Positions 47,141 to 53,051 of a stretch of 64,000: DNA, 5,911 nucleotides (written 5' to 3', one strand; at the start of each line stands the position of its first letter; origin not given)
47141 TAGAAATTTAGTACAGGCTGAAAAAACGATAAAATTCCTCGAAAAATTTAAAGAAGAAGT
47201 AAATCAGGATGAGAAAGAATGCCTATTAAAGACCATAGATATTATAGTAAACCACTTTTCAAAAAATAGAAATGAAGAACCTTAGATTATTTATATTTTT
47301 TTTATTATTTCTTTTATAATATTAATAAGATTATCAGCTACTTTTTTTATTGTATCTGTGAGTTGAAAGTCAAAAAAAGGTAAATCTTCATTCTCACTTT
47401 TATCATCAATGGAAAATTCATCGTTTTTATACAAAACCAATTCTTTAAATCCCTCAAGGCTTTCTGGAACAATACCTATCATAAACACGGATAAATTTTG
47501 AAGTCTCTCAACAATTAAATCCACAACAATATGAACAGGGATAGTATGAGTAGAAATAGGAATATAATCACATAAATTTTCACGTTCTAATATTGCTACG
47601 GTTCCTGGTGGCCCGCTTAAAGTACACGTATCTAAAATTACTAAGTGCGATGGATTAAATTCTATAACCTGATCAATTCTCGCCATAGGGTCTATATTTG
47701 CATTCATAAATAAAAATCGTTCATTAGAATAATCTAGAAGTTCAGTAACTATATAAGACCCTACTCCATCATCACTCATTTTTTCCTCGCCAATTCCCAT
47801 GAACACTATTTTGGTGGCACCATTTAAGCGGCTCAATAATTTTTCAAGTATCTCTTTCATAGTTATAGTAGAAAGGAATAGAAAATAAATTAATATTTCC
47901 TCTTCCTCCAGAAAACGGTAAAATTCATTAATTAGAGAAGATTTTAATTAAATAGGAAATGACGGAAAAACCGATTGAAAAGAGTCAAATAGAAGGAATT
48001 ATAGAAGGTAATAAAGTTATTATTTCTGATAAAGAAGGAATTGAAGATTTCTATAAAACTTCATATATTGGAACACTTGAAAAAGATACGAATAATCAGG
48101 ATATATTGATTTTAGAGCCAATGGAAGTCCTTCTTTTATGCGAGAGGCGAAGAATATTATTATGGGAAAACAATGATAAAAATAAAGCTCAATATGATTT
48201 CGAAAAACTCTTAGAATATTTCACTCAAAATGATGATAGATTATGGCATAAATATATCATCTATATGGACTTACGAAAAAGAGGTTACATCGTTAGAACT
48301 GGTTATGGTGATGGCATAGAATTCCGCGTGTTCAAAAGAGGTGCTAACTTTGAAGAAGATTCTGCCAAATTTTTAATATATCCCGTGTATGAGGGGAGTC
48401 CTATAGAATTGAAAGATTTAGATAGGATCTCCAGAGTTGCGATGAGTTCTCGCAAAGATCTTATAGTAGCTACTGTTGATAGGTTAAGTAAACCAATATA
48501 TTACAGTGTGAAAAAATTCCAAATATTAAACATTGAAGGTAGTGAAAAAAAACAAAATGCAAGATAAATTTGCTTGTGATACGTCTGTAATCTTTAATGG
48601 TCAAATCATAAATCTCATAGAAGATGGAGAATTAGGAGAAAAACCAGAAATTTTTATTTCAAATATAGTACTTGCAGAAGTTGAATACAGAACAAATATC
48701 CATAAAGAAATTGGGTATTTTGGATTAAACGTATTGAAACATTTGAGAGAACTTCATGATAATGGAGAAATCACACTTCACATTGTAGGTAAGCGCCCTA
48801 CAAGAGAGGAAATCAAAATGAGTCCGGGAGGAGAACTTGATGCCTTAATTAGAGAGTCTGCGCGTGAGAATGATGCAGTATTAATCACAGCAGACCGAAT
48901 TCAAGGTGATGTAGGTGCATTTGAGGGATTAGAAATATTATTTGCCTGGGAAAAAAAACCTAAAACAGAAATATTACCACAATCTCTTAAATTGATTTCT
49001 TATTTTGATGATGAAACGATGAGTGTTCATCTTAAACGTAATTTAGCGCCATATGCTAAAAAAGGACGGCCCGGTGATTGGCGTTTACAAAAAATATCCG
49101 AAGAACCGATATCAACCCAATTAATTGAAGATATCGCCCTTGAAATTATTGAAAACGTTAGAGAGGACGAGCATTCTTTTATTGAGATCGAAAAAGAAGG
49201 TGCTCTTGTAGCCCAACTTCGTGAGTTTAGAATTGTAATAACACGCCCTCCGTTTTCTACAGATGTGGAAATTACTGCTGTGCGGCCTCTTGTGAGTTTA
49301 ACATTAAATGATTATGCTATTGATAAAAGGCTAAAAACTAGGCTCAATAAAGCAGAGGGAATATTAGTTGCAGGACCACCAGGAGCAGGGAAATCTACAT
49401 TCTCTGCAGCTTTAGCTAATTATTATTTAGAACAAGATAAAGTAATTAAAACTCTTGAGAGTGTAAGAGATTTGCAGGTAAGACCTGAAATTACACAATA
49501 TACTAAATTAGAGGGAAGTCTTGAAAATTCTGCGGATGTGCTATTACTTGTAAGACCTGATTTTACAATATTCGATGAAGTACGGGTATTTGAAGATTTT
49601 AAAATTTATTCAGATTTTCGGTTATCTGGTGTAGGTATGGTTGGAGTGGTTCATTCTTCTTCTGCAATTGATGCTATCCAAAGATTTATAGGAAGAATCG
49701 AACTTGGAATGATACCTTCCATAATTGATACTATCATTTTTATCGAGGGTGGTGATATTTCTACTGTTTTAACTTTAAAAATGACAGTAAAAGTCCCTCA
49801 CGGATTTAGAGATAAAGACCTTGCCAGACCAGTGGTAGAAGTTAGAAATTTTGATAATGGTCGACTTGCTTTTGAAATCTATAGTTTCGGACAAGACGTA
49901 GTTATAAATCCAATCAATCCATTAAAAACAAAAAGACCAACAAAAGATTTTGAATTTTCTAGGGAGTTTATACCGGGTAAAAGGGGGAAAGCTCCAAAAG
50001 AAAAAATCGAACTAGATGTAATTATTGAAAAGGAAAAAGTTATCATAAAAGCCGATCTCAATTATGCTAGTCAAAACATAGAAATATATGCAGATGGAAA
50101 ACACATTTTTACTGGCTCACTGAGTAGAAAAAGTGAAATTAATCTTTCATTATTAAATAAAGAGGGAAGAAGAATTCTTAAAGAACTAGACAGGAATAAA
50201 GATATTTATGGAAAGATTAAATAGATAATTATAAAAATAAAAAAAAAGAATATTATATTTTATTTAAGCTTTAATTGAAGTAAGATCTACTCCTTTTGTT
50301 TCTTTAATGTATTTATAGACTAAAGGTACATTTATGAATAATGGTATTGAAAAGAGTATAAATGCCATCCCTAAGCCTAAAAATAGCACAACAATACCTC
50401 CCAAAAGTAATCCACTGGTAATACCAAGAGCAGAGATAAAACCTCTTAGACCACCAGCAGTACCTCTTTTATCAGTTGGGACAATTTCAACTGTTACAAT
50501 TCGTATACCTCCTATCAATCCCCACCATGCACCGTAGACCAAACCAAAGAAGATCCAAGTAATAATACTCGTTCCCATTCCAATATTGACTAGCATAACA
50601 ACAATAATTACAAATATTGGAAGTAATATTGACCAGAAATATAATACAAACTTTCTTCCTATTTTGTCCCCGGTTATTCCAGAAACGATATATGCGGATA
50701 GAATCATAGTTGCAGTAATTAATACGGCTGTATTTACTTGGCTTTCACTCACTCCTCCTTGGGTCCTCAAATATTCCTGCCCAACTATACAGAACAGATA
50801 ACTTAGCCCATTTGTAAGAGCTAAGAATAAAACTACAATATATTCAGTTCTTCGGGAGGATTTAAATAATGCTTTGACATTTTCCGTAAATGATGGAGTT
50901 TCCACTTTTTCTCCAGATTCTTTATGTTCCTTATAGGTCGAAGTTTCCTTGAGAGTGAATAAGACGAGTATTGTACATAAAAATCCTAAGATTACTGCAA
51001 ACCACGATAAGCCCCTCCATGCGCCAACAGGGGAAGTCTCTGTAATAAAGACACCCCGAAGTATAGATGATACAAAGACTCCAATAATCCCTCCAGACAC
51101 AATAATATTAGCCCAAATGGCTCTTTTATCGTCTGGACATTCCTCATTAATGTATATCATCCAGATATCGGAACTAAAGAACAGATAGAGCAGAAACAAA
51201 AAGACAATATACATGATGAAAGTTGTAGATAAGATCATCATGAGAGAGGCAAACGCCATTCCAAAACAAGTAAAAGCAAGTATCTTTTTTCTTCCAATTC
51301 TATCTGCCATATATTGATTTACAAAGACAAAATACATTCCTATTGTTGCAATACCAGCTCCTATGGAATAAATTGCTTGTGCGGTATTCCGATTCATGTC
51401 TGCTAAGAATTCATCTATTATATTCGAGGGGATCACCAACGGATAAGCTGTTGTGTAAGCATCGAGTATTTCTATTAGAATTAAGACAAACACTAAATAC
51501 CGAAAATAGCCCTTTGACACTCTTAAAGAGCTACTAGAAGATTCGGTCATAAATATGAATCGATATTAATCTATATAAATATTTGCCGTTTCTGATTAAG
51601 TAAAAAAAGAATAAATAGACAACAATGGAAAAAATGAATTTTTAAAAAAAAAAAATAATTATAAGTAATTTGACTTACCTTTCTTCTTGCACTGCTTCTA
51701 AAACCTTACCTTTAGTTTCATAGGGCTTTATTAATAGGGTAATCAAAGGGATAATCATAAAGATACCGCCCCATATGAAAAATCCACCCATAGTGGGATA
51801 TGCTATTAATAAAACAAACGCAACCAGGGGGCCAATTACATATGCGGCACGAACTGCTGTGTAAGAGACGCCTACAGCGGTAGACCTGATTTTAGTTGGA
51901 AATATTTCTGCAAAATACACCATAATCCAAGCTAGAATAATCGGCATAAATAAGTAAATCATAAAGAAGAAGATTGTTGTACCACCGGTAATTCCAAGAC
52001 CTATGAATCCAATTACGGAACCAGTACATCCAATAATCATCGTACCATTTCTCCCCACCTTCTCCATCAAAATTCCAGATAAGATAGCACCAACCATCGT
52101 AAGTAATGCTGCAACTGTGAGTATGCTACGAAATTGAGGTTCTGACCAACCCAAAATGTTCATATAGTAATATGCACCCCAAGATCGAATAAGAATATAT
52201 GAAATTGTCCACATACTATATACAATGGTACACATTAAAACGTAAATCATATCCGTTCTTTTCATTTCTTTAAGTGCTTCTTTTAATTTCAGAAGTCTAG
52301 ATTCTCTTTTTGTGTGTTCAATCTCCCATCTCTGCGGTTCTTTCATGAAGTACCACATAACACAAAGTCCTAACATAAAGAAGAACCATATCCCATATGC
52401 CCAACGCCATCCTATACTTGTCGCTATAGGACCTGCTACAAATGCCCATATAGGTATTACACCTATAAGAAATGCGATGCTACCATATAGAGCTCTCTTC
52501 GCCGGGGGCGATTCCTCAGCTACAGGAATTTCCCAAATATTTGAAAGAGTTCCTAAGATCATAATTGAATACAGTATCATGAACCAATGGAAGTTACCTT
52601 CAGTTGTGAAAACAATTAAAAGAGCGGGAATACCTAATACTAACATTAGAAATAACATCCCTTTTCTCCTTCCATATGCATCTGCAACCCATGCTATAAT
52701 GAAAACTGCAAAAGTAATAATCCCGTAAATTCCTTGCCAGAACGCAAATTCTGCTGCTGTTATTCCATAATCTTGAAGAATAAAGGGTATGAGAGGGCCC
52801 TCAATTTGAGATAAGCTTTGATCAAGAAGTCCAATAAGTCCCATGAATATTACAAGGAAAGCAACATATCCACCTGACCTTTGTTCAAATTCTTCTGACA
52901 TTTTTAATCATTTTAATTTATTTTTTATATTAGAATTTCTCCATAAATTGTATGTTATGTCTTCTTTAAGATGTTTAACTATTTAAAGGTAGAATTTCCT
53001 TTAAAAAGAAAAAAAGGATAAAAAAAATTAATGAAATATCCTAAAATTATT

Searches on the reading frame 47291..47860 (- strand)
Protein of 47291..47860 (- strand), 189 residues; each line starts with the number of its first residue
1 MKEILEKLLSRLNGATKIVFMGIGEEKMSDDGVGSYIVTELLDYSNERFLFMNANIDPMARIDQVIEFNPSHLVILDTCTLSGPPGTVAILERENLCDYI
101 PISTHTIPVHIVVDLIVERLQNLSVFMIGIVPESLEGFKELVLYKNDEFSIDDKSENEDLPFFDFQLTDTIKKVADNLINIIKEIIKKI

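Call 44: search_protein_families(library=pfam, proteins=[window:47291-47860:-], max_evalue=0.001)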
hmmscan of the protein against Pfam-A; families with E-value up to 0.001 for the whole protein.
window:47291-47860:- (189 aa): 1 family
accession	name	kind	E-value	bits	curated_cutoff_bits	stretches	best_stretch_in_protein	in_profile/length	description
PF01750.23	HycI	-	4.9e-09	36.6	23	1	49-136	17-106/130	Hydrogenase maturation protease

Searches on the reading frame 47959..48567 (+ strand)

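Call 44: search_protein_families(library=pfam, proteins=[window:47959-48567:+], max_evalue=0.001)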
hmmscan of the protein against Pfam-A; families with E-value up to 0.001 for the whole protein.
window:47959-48567:+ (202 aa): 2 families
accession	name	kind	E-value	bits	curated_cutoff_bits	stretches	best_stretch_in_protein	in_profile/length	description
PF01974.23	tRNA_int_endo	-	2.9e-18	66.2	27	1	95-177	1-81/85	tRNA intron endonuclease, catalytic C-terminal domain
PF02778.19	tRNA_int_endo_N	-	2.5e-06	27.3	21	1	12-69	2-55/67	tRNA intron endonuclease, N-terminal domain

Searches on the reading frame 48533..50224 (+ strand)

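Call 44: search_protein_families(library=pfam, proteins=[window:48533-50224:+], max_evalue=0.001)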
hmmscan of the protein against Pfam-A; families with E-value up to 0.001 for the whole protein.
window:48533-50224:+ (563 aa): 4 families
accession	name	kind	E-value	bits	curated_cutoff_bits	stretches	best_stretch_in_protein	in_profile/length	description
PF00437.27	T2SSE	-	1.2e-07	31.2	24.9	1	265-386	132-256/370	Type II/IV secretion system protein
PF01850.27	PIN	-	7.7e-07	30.2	23.6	1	15-127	3-117/120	PIN domain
PF20720.3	nSTAND3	-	1e-05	25.7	27.2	1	266-315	9-58/155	Novel STAND NTPase 3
PF13671.12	AAA_33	-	0.00038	21.2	27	1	277-329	2-54/143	AAA domain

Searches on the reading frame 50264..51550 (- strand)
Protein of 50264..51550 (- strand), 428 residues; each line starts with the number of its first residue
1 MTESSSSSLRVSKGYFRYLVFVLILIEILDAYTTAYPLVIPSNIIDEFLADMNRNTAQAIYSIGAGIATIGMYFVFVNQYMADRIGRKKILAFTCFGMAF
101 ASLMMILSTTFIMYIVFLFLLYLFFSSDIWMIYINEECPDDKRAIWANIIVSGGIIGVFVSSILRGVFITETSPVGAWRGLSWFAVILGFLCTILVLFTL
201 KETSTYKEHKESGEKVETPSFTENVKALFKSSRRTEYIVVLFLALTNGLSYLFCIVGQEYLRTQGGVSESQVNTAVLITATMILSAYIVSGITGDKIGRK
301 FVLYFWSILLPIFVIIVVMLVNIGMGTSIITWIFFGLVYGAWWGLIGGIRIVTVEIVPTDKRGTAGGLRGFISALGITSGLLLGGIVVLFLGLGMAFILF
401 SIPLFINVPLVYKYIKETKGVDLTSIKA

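Call 44: search_protein_families(library=pfam, proteins=[window:50264-51550:-], max_evalue=0.001)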
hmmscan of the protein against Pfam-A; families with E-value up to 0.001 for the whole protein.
window:50264-51550:- (428 aa): 2 families
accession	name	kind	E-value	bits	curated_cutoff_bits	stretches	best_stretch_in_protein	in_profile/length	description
PF07690.21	MFS_1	-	6.4e-29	101.4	33.4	2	52-345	29-314/347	Major Facilitator Superfamily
PF13347.12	MFS_2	-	1.8e-09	37.1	27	1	152-393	145-386/427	MFS/sugar transport protein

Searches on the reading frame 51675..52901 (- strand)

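Call 47: search_protein_families(library=pfam, proteins=[window:51675-52901:-], max_evalue=0.001)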
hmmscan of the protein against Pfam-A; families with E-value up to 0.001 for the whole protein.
window:51675-52901:- (408 aa): 4 families
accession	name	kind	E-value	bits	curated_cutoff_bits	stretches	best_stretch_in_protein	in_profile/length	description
PF07690.21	MFS_1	-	1.9e-37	129.4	33.4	2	34-319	15-304/347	Major Facilitator Superfamily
PF00083.30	Sugar_tr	-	1e-13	51.4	22.3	2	63-201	60-206/452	Sugar (and other) transporter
PF13347.12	MFS_2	-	2.2e-06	26.9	27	1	138-335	144-340/427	MFS/sugar transport protein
PF12832.13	MFS_1_like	-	8.9e-06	25.4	25.2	1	36-346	20-342/373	MFS_1 like family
